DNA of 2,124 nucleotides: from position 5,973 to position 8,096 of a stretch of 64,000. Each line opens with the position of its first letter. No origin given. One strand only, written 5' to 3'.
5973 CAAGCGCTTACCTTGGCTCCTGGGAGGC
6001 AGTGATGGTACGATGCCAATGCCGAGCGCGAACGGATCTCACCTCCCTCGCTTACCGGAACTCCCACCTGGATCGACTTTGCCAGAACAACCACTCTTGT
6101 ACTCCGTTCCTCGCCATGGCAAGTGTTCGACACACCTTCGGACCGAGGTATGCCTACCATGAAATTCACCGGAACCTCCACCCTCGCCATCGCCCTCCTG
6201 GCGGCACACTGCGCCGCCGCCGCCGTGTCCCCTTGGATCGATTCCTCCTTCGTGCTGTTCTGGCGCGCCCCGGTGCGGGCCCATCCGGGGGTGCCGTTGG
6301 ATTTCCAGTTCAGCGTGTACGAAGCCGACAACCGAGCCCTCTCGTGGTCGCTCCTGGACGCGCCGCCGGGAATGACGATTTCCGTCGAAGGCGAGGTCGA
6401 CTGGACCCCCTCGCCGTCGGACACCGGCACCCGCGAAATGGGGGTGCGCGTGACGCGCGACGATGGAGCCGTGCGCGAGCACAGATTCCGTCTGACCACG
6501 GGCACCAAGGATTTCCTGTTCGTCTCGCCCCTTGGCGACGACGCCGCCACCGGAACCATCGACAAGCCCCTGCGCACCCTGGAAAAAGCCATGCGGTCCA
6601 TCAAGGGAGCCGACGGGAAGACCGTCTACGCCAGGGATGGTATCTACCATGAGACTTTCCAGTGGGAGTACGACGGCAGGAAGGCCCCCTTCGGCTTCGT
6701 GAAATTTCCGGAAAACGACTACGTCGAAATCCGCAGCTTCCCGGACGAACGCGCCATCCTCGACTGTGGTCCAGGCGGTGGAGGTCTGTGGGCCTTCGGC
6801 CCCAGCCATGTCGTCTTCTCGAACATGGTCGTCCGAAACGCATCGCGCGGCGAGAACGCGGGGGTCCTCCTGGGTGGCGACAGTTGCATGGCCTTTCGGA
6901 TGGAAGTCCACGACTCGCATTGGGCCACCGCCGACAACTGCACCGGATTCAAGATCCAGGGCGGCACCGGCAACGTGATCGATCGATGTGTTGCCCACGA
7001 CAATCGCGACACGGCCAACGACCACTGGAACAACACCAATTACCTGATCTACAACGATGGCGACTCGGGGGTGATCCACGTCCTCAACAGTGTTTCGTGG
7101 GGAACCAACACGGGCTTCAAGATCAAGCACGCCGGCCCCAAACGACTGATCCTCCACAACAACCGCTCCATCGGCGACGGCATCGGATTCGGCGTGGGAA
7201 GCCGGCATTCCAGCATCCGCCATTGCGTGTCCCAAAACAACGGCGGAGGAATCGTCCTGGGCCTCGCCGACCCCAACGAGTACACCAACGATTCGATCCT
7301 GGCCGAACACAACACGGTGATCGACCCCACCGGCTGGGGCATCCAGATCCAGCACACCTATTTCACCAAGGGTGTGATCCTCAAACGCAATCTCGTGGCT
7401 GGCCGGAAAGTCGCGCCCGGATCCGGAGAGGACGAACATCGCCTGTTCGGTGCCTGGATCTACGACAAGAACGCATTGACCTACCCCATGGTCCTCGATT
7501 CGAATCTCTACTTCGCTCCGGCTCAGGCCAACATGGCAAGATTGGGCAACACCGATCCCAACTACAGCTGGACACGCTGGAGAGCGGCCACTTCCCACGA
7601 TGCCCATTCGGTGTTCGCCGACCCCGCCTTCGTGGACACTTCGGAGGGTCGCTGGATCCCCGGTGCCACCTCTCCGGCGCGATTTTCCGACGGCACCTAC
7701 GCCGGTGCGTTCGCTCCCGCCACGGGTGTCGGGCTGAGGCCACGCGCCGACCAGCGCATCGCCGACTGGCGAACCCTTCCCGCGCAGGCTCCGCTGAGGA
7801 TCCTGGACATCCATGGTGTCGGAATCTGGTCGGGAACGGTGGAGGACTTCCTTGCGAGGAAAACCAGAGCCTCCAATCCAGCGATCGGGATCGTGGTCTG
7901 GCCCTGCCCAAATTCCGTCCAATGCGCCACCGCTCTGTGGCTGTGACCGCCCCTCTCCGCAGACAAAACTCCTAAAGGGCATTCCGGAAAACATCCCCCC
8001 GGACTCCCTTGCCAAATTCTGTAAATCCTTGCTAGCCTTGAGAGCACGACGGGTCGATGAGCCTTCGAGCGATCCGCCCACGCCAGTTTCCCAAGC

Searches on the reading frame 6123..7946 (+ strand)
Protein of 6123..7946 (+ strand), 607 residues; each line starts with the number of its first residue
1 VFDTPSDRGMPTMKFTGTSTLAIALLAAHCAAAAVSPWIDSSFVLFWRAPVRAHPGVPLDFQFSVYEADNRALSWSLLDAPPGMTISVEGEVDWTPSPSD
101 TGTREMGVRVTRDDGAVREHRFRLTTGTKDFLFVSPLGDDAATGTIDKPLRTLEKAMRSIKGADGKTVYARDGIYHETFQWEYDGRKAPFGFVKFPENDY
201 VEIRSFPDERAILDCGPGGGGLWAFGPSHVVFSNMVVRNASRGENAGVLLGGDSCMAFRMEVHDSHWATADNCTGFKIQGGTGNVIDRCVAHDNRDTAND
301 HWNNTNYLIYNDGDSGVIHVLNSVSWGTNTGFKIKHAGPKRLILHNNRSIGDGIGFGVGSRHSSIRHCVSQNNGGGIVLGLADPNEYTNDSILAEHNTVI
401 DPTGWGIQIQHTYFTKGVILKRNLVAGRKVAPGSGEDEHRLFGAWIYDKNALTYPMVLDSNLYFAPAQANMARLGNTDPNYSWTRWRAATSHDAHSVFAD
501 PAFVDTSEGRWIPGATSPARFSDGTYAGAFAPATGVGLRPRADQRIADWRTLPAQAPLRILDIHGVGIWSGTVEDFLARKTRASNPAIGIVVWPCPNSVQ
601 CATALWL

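Call 3: search_protein_families(library=pfam, proteins=[window:6123-7946:+], max_evalue=1)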
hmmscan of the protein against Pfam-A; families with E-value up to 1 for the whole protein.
window:6123-7946:+ (607 aa): 5 families
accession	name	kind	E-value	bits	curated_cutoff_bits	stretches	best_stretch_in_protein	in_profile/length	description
PF05345.18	He_PIG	-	0.005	17.7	24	1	53-125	13-94/96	Putative Ig domain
PF07602.17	DUF1565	-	0.061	13.1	20.3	1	138-177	3-40/257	Protein of unknown function (DUF1565)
PF14416.11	PMR5N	-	0.1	13.4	29.2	0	443-488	8-51/55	PMR5 N terminal Domain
PF17963.7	Big_9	-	0.14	13.5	23.6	1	67-118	29-82/89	Bacterial Ig domain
PF01252.23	Peptidase_A8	-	0.24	12.1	25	1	271-317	83-129/142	Signal peptidase (SPase) II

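Call 4: search_protein_families(library=ncbifam, proteins=[window:6123-7946:+], max_evalue=1)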
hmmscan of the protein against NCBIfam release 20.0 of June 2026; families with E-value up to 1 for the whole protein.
window:6123-7946:+ (607 aa): 3 families
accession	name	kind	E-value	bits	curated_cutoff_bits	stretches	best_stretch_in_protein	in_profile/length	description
NF041903.1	exo-PATE_PelX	equivalog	0.00061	18.2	1490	1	261-338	527-602/734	pectate disaccharide-lyase PelX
NF047854.1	LIC10774_subfam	equivalog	0.019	13.9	380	1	137-178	67-106/358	LIC10774/LIC10365 family surface protein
TIGR03656.1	IsdC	equivalog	0.12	12.1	155.85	1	291-338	41-89/219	heme uptake protein IsdC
